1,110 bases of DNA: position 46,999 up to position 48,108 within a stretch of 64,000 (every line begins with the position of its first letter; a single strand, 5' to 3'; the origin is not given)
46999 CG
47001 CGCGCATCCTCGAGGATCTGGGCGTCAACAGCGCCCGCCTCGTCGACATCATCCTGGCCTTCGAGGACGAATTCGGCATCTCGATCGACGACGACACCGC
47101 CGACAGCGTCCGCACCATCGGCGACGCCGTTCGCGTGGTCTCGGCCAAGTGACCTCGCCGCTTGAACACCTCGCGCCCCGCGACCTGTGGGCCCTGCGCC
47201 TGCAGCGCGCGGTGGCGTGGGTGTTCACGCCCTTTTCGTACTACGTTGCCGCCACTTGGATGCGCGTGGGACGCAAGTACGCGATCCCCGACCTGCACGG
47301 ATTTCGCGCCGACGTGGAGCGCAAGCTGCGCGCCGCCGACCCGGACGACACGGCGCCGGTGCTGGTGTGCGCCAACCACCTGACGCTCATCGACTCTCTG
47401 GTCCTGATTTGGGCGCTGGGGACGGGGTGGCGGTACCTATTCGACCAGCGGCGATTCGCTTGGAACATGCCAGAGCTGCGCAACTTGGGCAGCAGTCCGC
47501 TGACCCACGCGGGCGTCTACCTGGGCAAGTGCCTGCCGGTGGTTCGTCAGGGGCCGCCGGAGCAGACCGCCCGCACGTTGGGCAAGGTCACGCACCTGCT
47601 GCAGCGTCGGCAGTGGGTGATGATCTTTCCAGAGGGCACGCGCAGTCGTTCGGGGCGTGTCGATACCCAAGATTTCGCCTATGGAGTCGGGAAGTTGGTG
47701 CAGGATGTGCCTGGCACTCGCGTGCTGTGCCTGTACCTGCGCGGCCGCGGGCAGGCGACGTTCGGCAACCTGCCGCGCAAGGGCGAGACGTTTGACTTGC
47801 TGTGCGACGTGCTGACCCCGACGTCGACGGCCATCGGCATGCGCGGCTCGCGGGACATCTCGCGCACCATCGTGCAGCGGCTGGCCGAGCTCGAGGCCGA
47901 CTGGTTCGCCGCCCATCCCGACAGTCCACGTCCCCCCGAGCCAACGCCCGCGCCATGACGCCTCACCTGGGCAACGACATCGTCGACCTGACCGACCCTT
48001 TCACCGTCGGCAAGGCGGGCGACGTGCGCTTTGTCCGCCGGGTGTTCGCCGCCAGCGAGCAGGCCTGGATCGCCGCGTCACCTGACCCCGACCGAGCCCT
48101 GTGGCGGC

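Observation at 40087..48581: Self-contained, translationally coupled type II FAS-like operon with its own ACP, PPTase, PlsC-type acyltransferase and a BioC-like methyltransferase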

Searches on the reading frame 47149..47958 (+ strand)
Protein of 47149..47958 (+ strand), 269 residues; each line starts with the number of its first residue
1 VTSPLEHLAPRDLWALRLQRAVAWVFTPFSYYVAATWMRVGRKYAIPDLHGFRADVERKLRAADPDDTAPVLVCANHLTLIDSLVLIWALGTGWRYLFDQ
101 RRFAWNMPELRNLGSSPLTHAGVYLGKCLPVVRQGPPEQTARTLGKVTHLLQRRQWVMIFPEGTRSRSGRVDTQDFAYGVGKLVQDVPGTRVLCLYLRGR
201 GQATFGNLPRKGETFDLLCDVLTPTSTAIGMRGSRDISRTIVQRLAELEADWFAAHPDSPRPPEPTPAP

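Call 5: search_protein_families(library=pfam, proteins=[window:47149-47958:+], max_evalue=0.01)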
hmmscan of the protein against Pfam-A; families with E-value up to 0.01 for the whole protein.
window:47149-47958:+ (269 aa): 1 family
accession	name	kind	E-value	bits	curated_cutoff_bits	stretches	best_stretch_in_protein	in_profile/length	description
PF01553.26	Acyltransferase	-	3.2e-13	50.1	23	1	68-187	13-122/132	Acyltransferase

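Call 6: search_protein_families(library=ncbifam, proteins=[window:47149-47958:+], max_evalue=0.01)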
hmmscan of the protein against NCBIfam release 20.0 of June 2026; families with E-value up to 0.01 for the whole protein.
window:47149-47958:+ (269 aa): 2 families
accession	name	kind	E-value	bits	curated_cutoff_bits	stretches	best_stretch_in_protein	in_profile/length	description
NF006386.0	PRK08633.1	equivalog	8.3e-09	33.7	1221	1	69-203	441-557/1147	acyl-[ACP]--phospholipid O-acyltransferase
TIGR00530.1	AGP_acyltrn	subfamily_domain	4.4e-08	32.9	102.95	1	67-171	14-106/130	1-acylglycerol-3-phosphate O-acyltransferase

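Call 8: find_homologous_proteins(query=window:47149-47958:+, max_evalue=0.00001)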
Query window:47149-47958:+ (269 aa): 370 proteins with E <= 0.00001 among 1604 candidates; the best 120 are listed.
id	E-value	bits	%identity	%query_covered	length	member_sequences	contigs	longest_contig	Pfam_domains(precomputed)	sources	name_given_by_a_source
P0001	3.1e-169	579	94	96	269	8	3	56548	PF01553.27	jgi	jgi:hypothetical protein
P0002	7.7e-100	352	64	92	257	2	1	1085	PF01553.27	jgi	-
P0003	2.6e-96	340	58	95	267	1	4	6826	PF01553.27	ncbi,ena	-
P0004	4.0e-92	326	63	93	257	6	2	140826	PF01553.27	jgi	jgi:1-acyl-sn-glycerol-3-phosphate acyltransferase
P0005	1.4e-91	325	61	93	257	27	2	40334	PF01553.27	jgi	-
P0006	3.0e-76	274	53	92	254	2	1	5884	PF01553.27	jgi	-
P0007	5.0e-71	257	46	94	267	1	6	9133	PF01553.27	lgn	-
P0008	8.0e-70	253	50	92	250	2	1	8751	PF01553.27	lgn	-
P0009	4.0e-69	251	48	94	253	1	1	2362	PF01553.27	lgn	-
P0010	6.8e-69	250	46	90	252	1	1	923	PF01553.27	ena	-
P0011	7.6e-69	250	48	93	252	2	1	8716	PF01553.27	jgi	-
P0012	1.4e-66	243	49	89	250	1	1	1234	PF01553.27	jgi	jgi:hypothetical protein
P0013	3.5e-66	241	49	91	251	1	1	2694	PF01553.27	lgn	-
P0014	1.2e-65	240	48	91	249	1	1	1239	PF01553.27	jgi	-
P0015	3.4e-65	238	49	89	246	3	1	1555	PF01553.27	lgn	-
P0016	5.1e-65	237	47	94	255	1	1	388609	PF01553.27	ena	-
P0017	9.9e-65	237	48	90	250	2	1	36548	PF01553.27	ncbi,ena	ncbi:MAG: lysophospholipid acyltransferase family protein [Acidobacteriota bacterium]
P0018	3.1e-64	235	51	91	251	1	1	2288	PF01553.27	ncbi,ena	-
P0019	1.5e-63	233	47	92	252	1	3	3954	PF01553.27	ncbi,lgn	-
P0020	2.7e-63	232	47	88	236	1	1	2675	PF01553.27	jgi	jgi:1-acyl-sn-glycerol-3-phosphate acyltransferase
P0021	6.8e-63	231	45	95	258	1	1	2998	PF01553.27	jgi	jgi:1-acyl-sn-glycerol-3-phosphate acyltransferase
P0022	9.5e-63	230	49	89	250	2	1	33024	PF01553.27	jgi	-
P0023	2.3e-62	229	46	91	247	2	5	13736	PF01553.27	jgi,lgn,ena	-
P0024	4.1e-62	228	46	88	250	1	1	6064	PF01553.27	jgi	jgi:hypothetical protein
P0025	6.9e-62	227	45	91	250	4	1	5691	PF01553.27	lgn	-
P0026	1.9e-61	226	47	88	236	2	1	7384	PF01553.27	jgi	-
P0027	1.7e-60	223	45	95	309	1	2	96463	PF01553.27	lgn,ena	-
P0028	4.7e-60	221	43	96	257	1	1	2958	PF01553.27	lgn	-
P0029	6.7e-60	221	46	89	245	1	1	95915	PF01553.27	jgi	-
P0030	7.4e-60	221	45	93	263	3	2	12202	PF01553.27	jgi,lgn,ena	-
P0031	7.4e-60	221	45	89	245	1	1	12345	PF01553.27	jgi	-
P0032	7.7e-60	221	42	96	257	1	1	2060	PF01553.27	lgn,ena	-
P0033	7.7e-60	220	44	91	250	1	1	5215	PF01553.27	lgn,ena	-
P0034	8.8e-60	220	45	91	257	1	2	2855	PF01553.27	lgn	-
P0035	2.4e-59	219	47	92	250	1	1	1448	PF01553.27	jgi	jgi:1-acyl-sn-glycerol-3-phosphate acyltransferase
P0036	3.3e-59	218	42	97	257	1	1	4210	PF01553.27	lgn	-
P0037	3.6e-59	218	45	89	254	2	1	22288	PF01553.27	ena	-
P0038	4.8e-59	218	45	92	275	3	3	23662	PF01553.27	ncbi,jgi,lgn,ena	-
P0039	5.7e-59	218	44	91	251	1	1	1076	PF01553.27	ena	-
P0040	6.2e-59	218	42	97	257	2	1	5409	PF01553.27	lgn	-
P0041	1.2e-58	217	43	93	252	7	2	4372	PF01553.27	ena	-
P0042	1.4e-58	216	46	91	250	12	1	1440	PF01553.27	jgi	jgi:1-acyl-sn-glycerol-3-phosphate acyltransferase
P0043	2.0e-58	216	40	90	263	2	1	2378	PF01553.27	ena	-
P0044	3.3e-58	215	45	89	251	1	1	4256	PF01553.27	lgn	-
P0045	3.3e-58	215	46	89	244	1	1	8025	PF01553.27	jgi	jgi:1-acyl-sn-glycerol-3-phosphate acyltransferase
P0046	3.4e-58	215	45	89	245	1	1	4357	PF01553.27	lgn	-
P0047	5.8e-58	214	40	88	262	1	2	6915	PF01553.27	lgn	-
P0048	1.1e-57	213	44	92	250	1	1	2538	PF01553.27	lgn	-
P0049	1.2e-57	213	44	92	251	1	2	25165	PF01553.27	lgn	-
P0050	1.3e-57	213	47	89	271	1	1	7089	PF01553.27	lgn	-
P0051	1.4e-57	213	45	89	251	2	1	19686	PF01553.27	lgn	-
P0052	1.5e-57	213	45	89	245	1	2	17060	PF01553.27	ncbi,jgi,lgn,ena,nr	ncbi:MAG TPA: lysophospholipid acyltransferase family protein [Spirochaetia bacterium]|nr:lysophosph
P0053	1.8e-57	213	43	89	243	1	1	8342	PF01553.27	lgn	-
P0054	1.8e-57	213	43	91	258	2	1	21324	PF01553.27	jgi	-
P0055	2.0e-57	213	46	89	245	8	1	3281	PF01553.27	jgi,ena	-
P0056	2.1e-57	213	45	89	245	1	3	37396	PF01553.27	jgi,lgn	jgi:1-acyl-sn-glycerol-3-phosphate acyltransferase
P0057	2.3e-57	212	45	89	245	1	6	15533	PF01553.27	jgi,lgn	jgi:1-acyl-sn-glycerol-3-phosphate acyltransferase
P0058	2.7e-57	212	44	89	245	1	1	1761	PF01553.27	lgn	-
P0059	3.9e-57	212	46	91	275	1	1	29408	PF01553.27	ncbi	-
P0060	3.9e-57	212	47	89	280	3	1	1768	PF01553.27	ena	-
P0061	5.3e-57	211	44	90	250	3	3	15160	PF01553.27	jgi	jgi:1-acyl-sn-glycerol-3-phosphate acyltransferase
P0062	5.9e-57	211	44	89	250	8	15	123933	PF01553.27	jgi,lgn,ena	jgi:1-acyl-sn-glycerol-3-phosphate acyltransferase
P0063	8.6e-57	211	41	91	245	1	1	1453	PF01553.27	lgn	-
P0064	1.1e-56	210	44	89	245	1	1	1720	PF01553.27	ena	-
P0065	1.4e-56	210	44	89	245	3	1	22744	PF01553.27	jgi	-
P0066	1.5e-56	210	43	89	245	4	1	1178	PF01553.27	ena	-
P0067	2.0e-56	209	47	89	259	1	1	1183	PF01553.27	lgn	-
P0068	2.7e-56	209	44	89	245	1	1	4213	PF01553.27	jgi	-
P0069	3.6e-56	208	44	89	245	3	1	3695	PF01553.27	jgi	-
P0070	3.8e-56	208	44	89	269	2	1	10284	PF01553.27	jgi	jgi:hypothetical protein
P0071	3.8e-56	208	39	91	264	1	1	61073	PF01553.27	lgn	-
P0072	4.9e-56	208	44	89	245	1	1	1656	PF01553.27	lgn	-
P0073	5.1e-56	208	44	90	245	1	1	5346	PF01553.27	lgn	-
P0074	6.1e-56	208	45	89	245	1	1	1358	PF01553.27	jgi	-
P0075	6.9e-56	208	45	94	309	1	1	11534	PF01553.27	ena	-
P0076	7.6e-56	207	41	98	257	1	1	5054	PF01553.27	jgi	jgi:hypothetical protein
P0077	7.8e-56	207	43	89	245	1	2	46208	PF01553.27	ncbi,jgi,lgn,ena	-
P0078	1.1e-55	207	43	89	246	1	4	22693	PF01553.27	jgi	jgi:1-acyl-sn-glycerol-3-phosphate acyltransferase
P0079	1.3e-55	207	43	89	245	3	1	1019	PF01553.27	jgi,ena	-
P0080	1.5e-55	206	43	89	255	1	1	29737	PF01553.27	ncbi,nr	ncbi:MAG: 1-acyl-sn-glycerol-3-phosphate acyltransferase [Deltaproteobacteria bacterium]|nr:1-acyl-s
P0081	2.0e-55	206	43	89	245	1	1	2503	PF01553.27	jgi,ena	-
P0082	2.7e-55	206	38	97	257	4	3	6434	PF01553.27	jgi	jgi:1-acyl-sn-glycerol-3-phosphate acyltransferase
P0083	2.8e-55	206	44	89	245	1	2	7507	PF01553.27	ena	-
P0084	3.0e-55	205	43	89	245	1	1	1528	PF01553.27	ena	-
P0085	4.0e-55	205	46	88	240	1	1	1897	PF01553.27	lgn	-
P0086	4.6e-55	205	42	93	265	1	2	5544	PF01553.27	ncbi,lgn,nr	ncbi:1-acyl-sn-glycerol-3-phosphate acyltransferase [bacterium]|nr:1-acyl-sn-glycerol-3-phosphate ac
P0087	5.5e-55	205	44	90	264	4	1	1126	PF01553.27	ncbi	-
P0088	7.4e-55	204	42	88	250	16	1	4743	PF01553.27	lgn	-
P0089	7.8e-55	204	43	89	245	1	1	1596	PF01553.27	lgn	-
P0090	8.6e-55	204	43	89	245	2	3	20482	PF01553.27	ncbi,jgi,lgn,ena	-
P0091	1.1e-54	204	43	89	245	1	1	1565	PF01553.27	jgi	jgi:1-acyl-sn-glycerol-3-phosphate acyltransferase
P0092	1.2e-54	203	45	93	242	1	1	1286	PF01553.27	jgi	jgi:hypothetical protein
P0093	1.5e-54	203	45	90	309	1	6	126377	PF01553.27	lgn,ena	-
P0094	2.6e-54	202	45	89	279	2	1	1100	PF01553.27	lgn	-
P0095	3.2e-54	202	40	91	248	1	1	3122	PF01553.27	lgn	-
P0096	4.2e-54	202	42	89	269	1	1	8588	PF01553.27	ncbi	-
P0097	4.5e-54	202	44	85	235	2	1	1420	PF01553.27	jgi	-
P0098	4.8e-54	202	48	70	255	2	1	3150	PF01553.27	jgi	jgi:hypothetical protein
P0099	5.0e-54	201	44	83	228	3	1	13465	PF01553.27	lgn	-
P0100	9.6e-54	201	43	96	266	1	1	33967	PF01553.27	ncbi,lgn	-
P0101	1.0e-53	200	44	89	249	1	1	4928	PF01553.27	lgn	-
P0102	1.4e-53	200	43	91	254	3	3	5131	PF01553.27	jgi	jgi:1-acyl-sn-glycerol-3-phosphate acyltransferase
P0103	1.4e-53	200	45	85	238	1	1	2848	PF01553.27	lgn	-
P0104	2.5e-53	199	44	90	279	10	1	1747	PF01553.27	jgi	-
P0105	2.5e-53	199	45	89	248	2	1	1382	PF01553.27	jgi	-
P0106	3.4e-53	199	44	89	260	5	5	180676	PF01553.27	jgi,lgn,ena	-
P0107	3.7e-53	199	38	92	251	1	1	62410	PF01553.27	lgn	-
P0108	3.7e-53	199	45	88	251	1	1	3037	PF01553.27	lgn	-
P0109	4.0e-53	198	45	88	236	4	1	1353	PF01553.27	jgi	jgi:1-acyl-sn-glycerol-3-phosphate acyltransferase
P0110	4.4e-53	198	46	89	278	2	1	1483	PF01553.27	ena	-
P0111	5.3e-53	198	44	89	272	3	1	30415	PF01553.27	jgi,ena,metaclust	metaclust:\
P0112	5.3e-53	198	42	90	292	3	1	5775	PF01553.27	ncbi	-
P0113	5.9e-53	198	44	90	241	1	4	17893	PF01553.27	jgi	jgi:1-acyl-sn-glycerol-3-phosphate acyltransferase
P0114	5.9e-53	198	43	88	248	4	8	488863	PF01553.27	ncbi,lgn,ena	-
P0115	6.3e-53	198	42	88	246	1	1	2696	PF01553.27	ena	-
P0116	9.2e-53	197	43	91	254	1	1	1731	PF01553.27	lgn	-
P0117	1.0e-52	197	43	78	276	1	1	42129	PF01553.27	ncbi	-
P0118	1.3e-52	197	42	89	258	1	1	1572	PF01553.27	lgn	-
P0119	1.6e-52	197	45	77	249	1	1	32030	PF01553.27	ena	-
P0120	2.1e-52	196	41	93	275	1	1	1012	PF01553.27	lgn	-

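Call 10: find_related_loci(query=A1, collection=genome_contigs, flank=10000)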
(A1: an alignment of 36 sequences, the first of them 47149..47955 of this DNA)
Query A1 (269 aa) in genome_contigs; peptide patterns used: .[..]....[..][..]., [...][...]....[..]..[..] (x = any residue, [..] = any of these).
600 stretches matched a pattern (row limit reached: there are more); 218 encode a relative of the query (tblastn E <= 1e-3); the best 80 are kept; 80 distinct loci.
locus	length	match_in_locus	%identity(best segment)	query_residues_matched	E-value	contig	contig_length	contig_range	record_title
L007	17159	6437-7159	46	8-253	8e-67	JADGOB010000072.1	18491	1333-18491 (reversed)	MAG: Acidobacteria bacterium isolate Chersky.3_23 contig-100_870, whole genome shotgun sequence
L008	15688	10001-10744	44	8-258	6e-65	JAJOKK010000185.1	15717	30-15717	MAG: Candidatus Bipolaricaulota bacterium isolate MAG-1260 c_000000000018, whole genome shotgun sequence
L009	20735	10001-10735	41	8-256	5e-64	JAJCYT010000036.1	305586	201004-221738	MAG: Candidatus Fraserbacteria bacterium isolate OFTM103 OFTM103_35, whole genome shotgun sequence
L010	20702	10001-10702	46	16-254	6e-64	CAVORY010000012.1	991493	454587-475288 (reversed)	MAG: uncultured Acidobacteriota bacterium isolate MFD00032.bin.2.43 genome assembly, contig: contig_58716, whole genome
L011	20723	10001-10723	42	16-261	3e-62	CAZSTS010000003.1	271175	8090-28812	MAG TPA_asm: uncultured Nitrospirales bacterium isolate SRP200020_co4_91 genome assembly, contig: NODE_6_length_271175_c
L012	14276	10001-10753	44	1-254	2e-59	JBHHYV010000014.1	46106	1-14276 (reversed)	MAG: Myxococcota bacterium isolate Maj_2_bin.28 NODE_239_length_46106_cov_8.237888, whole genome shotgun sequence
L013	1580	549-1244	44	17-253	2e-60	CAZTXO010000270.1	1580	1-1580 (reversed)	MAG TPA_asm: uncultured Saprospiraceae bacterium isolate SRP173033_co3_50 genome assembly, contig: NODE_169715_length_15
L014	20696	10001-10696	41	18-253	7e-56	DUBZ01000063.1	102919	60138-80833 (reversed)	MAG TPA_asm: Myxococcales bacterium isolate UWMA-0315 NODE_310_length_102919_cov_0.182358, whole genome shotgun sequence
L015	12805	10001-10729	40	8-254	2e-55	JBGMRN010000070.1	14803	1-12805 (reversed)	MAG: Thermoanaerobaculales bacterium isolate N04_metabat2_bin.17 NODE_1600_length_14803_cov_8.273054, whole genome shotg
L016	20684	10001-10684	43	18-254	2e-55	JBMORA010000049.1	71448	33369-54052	MAG: Thermodesulfobacteriota bacterium isolate Betzabe_MAG168 MAG168_49, whole genome shotgun sequence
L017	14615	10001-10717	43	18-264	1e-54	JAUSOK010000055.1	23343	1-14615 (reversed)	MAG: Syntrophales bacterium isolate E21_concoct.bin.66_sub E21_k141_248445, whole genome shotgun sequence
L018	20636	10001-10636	41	38-253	8e-55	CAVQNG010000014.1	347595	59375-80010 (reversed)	MAG: uncultured Acidobacteriota bacterium isolate MFD03804.bin.1.44 genome assembly, contig: contig_50695, whole genome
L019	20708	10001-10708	40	19-258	5e-54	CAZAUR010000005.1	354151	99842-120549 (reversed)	MAG TPA_asm: uncultured Spirochaetaceae bacterium isolate binchicken_co46_630 genome assembly, contig: NODE_17_length_35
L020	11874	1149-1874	38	19-264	5e-54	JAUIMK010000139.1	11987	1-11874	MAG: bacterium isolate Co_bin.94 NODE_29600_length_11987_cov_1.612479, whole genome shotgun sequence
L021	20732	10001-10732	40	17-264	1e-53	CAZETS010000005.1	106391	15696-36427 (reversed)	MAG TPA_asm: uncultured Spirochaetaceae bacterium isolate SRP077602_co10_279 genome assembly, contig: NODE_346_length_10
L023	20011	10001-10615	42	55-258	2e-53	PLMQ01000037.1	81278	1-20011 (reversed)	MAG: Syntrophaceae bacterium isolate fen_1166 73.20120800_E2X.51_contig_2931, whole genome shotgun sequence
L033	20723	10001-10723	37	18-266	2e-51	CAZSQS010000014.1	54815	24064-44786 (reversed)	MAG TPA_asm: uncultured Smithella sp. isolate SRP263991_co2_36 genome assembly, contig: NODE_399_length_54815_cov_27.832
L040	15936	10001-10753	37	8-259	4e-50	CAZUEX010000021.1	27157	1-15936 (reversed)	MAG TPA_asm: uncultured Leptospiraceae bacterium isolate SRP144015_co1_57 genome assembly, contig: NODE_902_length_27157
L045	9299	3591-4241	38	44-255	2e-49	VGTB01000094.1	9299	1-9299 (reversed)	MAG: Deltaproteobacteria bacterium isolate M_DeepCast_400m_m1_009 M_DeepCast_400m_m1_009_Ga0194112_10014738, whole genom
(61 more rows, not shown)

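Call 14: find_encoding_contigs(protein=P0004, flank=10000, max_places=2)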
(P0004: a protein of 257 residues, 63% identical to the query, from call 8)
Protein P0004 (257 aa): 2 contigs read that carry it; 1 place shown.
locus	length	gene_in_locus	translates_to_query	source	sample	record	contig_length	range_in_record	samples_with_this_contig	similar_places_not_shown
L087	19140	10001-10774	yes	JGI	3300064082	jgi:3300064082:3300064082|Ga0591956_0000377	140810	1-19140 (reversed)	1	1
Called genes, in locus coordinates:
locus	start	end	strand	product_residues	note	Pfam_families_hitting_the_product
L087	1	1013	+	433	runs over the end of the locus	PF03952:Enolase_N, PF13378:MR_MLE_C (faint), PF00113:Enolase_C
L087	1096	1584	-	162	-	PF14358:DUF4405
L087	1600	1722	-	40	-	-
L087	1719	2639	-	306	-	PF13938:DUF4213, PF04016:DUF364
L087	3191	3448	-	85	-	-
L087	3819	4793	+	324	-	PF00698:Acyl_transf_1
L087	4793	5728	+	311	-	PF00106:adh_short, PF13561:adh_short_C2 (weak), PF12241:Enoyl_reductase (faint), PF00106:adh_short, PF13561:adh_short_C2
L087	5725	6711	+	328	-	PF08545:ACP_syn_III, PF08541:ACP_syn_III_C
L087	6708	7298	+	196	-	PF07977:FabA, PF22818:ApeI-like (faint)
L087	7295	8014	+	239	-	PF00106:adh_short, PF01370:Epimerase, PF08659:KR, PF13561:adh_short_C2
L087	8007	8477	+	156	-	PF07977:FabA, PF22818:ApeI-like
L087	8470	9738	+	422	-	PF00109:ketoacyl-synt, PF02801:Ketoacyl-synt_C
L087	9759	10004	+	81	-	PF00550:PP-binding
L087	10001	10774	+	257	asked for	PF01553:Acyltransferase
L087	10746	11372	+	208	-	PF01648:ACPS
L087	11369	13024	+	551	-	PF02384:N6_Mtase, PF07669:Eco57I, PF22837:M_Eco57I_C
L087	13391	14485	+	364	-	PF00437:T2SSE, PF13191:AAA_16 (faint)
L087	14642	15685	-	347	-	PF00245:Alk_phosphatase, PF01676:Metalloenzyme (weak)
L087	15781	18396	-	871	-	PF00133:tRNA-synt_1, PF09334:tRNA-synt_1g (weak), PF08264:Anticodon_1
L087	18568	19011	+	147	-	-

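Call 15: find_encoding_contigs(protein=P0114, flank=10000, max_places=2)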
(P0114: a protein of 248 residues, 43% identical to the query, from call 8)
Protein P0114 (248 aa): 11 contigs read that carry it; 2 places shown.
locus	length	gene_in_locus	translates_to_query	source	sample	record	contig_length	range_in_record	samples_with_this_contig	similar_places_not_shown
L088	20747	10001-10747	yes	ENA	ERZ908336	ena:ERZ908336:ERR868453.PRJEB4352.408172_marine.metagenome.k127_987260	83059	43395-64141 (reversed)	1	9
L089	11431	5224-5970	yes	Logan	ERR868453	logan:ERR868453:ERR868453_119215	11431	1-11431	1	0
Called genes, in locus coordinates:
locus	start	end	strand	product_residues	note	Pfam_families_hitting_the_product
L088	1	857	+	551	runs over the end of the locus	PF02776:TPP_enzyme_N, PF00205:TPP_enzyme_M, PF02775:TPP_enzyme_C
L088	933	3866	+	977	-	PF00929:RNase_T, PF13307:Helicase_C_2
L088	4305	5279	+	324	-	PF00106:adh_short (weak), PF12241:Enoyl_reductase (faint), PF00106:adh_short, PF13561:adh_short_C2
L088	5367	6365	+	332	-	PF00108:Thiolase_N (faint), PF08545:ACP_syn_III, PF08541:ACP_syn_III_C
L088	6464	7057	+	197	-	PF07977:FabA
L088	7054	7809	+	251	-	PF00106:adh_short, PF01370:Epimerase (weak), PF08659:KR, PF13561:adh_short_C2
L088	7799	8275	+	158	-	PF22817:ApeP-like (weak), PF07977:FabA, PF22818:ApeI-like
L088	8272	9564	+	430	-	PF00109:ketoacyl-synt, PF00108:Thiolase_N (faint), PF02801:Ketoacyl-synt_C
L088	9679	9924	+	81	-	-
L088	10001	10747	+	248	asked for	PF01553:Acyltransferase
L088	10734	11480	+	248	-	PF01648:ACPS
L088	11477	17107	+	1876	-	PF00289:Biotin_carb_N, PF02222:ATP-grasp, PF02655:ATP-grasp_3 (weak), PF02786:CPSase_L_D2, PF07478:Dala_Dala_lig_C, PF02785:Biotin_carb_C, PF00364:Biotin_lipoyl, PF01039:Carboxyl_trans, +1 more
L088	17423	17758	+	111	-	-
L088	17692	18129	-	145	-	PF01609:DDE_Tnp_1 (weak), PF13586:DDE_Tnp_1_2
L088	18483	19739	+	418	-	PF04055:Radical_SAM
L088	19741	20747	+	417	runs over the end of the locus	PF04055:Radical_SAM, PF19288:CofH_C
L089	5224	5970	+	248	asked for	PF01553:Acyltransferase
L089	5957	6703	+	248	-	PF01648:ACPS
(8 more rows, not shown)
